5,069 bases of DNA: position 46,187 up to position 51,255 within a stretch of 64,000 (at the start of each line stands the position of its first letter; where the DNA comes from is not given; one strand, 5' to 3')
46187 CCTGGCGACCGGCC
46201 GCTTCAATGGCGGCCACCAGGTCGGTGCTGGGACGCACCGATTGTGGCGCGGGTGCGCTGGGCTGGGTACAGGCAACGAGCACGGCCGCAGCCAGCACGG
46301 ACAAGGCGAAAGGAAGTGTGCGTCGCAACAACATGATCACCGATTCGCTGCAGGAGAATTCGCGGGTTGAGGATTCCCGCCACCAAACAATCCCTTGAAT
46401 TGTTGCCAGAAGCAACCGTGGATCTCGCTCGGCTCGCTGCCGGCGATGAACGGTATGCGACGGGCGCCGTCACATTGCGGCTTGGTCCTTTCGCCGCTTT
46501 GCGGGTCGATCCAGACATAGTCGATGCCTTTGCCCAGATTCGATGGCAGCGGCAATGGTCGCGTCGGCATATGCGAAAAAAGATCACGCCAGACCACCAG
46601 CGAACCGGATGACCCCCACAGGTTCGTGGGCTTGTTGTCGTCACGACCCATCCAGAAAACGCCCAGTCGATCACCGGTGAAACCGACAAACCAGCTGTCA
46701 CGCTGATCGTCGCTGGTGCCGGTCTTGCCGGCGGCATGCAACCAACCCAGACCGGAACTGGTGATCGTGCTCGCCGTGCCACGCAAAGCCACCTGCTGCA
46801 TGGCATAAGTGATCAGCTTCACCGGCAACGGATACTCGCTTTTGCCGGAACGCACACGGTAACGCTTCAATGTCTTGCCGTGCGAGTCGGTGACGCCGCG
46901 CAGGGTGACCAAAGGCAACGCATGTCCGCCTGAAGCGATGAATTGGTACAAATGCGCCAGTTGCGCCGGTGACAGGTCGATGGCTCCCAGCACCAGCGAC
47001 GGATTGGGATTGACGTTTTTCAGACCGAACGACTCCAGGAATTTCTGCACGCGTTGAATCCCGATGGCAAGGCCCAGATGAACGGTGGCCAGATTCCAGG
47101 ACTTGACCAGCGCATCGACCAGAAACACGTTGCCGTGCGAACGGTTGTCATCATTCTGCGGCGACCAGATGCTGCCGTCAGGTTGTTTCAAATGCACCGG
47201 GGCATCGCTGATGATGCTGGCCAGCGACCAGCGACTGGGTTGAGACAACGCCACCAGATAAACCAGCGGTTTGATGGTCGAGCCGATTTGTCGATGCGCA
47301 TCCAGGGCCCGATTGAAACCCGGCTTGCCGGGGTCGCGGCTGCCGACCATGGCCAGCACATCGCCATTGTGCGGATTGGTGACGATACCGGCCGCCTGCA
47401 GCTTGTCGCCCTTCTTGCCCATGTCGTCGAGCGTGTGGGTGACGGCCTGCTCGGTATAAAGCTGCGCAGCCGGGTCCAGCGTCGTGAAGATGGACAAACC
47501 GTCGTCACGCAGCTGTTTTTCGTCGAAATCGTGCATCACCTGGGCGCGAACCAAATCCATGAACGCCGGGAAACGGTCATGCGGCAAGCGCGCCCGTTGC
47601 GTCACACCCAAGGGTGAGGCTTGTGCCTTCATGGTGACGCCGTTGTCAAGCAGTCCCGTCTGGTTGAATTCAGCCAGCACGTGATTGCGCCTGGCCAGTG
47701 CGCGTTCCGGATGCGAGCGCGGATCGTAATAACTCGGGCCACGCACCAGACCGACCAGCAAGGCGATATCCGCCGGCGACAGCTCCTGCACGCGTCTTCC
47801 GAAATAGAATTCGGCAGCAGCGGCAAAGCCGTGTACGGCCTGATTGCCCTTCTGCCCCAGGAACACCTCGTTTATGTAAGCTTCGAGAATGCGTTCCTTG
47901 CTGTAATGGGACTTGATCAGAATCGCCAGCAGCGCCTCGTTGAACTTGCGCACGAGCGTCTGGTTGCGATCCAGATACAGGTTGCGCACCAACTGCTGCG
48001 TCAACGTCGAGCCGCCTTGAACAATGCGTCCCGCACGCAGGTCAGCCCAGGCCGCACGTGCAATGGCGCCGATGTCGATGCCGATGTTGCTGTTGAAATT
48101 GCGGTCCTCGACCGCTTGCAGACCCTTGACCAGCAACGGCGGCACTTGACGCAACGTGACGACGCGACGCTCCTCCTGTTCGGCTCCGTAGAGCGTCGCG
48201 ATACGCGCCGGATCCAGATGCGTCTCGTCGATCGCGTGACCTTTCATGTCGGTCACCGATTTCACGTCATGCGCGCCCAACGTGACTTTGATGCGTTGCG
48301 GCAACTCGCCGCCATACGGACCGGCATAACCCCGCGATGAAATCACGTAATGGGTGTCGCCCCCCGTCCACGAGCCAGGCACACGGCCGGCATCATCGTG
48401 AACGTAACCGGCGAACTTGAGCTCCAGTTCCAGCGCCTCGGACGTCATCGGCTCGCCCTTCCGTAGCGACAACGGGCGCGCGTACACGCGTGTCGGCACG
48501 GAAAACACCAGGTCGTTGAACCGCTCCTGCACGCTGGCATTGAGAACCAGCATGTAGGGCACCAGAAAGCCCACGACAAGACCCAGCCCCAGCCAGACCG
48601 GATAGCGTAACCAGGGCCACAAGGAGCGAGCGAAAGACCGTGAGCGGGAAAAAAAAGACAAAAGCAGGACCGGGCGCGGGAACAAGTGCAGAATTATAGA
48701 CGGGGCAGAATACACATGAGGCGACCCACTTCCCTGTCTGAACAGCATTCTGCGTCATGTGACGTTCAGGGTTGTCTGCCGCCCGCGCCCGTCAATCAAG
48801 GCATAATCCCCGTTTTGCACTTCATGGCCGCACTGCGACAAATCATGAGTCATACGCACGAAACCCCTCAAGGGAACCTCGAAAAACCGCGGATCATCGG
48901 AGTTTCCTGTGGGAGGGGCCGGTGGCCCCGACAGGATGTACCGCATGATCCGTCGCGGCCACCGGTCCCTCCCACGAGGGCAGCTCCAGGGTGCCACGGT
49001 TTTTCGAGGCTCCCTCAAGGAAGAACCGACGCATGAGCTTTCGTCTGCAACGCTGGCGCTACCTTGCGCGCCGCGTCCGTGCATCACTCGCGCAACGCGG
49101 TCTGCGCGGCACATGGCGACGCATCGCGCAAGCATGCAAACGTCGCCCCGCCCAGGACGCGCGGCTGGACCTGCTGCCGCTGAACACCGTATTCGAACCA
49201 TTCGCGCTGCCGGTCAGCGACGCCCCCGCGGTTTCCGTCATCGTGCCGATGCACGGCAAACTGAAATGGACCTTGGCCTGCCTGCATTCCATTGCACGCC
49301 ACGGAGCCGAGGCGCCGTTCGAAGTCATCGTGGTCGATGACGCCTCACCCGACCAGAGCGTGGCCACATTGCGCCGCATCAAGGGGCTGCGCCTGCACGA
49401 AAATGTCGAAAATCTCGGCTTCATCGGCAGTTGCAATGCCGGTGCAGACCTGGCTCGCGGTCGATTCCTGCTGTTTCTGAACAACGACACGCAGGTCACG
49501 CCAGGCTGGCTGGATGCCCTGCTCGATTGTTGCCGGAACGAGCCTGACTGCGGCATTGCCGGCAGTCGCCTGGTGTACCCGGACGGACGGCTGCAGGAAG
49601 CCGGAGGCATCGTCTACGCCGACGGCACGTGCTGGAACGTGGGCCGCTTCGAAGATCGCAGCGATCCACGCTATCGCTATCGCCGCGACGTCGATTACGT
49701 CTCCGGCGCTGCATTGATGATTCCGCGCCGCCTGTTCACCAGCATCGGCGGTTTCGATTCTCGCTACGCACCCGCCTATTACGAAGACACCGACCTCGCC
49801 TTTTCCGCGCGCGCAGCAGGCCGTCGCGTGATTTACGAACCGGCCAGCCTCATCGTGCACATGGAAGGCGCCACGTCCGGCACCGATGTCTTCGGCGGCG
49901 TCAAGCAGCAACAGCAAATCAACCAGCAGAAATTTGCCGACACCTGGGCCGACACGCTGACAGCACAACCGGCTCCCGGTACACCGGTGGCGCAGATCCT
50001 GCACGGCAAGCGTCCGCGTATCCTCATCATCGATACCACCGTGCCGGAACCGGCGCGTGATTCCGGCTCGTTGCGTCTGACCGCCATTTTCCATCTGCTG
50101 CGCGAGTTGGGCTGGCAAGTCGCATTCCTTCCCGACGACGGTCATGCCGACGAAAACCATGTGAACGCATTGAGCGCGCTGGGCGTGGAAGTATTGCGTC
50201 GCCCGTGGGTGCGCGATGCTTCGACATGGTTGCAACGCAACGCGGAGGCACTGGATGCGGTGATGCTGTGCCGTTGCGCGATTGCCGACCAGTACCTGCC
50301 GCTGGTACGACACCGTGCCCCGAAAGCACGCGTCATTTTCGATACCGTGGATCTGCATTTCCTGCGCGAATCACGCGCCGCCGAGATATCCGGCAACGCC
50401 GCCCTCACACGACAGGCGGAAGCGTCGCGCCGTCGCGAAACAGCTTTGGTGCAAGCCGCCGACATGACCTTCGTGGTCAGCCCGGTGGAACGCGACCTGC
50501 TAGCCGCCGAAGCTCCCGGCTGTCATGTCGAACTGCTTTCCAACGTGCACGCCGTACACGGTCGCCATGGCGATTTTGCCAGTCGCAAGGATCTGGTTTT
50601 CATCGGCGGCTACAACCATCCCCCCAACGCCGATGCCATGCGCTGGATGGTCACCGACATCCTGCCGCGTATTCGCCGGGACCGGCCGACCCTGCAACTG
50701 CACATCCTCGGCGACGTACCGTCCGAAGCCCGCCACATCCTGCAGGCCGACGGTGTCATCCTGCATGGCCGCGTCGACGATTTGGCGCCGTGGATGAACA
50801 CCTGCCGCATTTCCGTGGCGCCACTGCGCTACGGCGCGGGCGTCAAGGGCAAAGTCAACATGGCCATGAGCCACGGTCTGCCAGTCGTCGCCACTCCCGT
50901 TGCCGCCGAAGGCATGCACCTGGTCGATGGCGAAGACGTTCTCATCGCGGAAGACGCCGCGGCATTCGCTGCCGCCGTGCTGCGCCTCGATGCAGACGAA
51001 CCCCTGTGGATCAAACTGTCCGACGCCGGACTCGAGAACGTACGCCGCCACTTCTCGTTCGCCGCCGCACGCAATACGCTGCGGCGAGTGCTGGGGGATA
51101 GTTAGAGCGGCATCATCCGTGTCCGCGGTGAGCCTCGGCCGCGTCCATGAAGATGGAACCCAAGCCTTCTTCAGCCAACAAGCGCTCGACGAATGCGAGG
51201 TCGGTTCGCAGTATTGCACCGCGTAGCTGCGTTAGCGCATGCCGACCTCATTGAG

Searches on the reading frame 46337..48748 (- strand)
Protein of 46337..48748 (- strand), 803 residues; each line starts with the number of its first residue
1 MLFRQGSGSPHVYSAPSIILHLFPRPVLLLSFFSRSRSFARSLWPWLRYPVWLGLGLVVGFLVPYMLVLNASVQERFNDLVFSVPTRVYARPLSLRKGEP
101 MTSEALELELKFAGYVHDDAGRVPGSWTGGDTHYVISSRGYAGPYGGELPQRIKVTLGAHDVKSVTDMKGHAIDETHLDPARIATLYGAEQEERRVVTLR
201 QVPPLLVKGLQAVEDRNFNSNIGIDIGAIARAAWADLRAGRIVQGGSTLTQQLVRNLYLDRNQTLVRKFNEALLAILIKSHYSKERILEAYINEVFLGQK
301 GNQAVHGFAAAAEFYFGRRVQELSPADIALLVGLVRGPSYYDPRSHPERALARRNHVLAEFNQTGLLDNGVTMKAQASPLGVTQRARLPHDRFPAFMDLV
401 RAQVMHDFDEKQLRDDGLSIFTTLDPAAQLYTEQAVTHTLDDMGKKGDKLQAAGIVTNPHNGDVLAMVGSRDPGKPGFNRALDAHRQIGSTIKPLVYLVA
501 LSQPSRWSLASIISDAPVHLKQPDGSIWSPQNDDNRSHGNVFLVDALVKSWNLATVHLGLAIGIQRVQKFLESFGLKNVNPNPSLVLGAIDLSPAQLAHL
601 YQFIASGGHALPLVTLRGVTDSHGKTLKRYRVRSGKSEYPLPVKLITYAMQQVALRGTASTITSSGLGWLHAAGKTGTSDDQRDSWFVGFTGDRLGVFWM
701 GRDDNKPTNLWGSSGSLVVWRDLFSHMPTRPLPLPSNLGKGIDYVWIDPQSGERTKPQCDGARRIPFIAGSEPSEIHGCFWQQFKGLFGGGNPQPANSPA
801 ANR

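Call 15: search_protein_families(library=pfam, proteins=[window:46337-48748:-], max_evalue=0.001)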
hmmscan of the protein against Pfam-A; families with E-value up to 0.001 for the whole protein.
window:46337-48748:- (803 aa): 3 families
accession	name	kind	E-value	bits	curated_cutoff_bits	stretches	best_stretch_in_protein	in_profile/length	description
PF00912.28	Transgly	-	3.8e-57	193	27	1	184-360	6-176/178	Transglycosylase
PF00905.27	Transpeptidase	-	1.3e-20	74.3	22.1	1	455-691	4-265/299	Penicillin binding protein transpeptidase domain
PF14814.11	UB2H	-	3.7e-09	36.9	27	1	95-173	1-80/85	Bifunctional transglycosylase second domain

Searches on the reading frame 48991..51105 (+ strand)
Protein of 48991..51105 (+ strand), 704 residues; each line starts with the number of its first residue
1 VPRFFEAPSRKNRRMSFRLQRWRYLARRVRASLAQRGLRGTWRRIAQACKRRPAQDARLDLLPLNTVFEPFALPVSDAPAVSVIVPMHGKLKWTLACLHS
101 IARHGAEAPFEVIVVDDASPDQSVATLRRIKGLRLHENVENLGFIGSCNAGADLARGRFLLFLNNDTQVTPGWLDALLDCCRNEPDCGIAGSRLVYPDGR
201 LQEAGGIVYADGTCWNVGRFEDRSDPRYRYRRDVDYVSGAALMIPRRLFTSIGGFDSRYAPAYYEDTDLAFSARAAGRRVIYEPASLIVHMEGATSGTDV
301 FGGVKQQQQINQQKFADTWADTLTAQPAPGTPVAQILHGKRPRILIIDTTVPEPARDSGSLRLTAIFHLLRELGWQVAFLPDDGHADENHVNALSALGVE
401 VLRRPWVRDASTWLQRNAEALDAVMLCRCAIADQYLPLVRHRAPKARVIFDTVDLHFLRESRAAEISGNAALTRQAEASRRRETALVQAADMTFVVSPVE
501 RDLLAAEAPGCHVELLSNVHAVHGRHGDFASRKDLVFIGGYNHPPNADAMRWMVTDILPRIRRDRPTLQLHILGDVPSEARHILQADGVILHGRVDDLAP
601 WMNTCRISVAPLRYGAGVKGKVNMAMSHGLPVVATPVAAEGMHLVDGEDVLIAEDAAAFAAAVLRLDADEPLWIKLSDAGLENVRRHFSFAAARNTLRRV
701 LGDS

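Call 15: search_protein_families(library=pfam, proteins=[window:48991-51105:+], max_evalue=0.001)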
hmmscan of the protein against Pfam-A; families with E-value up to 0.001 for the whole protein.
window:48991-51105:+ (704 aa): 7 families
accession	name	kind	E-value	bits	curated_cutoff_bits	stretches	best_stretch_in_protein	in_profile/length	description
PF13692.12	Glyco_trans_1_4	-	2.5e-26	93.1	27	1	533-666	2-139/142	Glycosyl transferases group 1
PF00535.33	Glycos_transf_2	-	1e-22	81.3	23.3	1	82-209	1-131/168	Glycosyl transferase family 2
PF13641.12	Glyco_tranf_2_3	-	8.2e-11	42.8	27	1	79-295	1-216/230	Glycosyltransferase like family 2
PF10111.15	Glyco_tranf_2_2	-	8.3e-09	35.8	27.3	1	107-270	27-196/276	Glycosyltransferase like family 2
PF13524.12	Glyco_trans_1_2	-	1.6e-07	31.8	25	1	558-691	6-136/144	Glycosyl transferase-like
PF13632.12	Glyco_trans_2_3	-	5.6e-05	23.5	27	1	161-295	3-127/198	Glycosyl transferase family group 2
PF00534.26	Glycos_transf_1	-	0.00054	20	26.4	0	558-672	37-161/172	Glycosyl transferases group 1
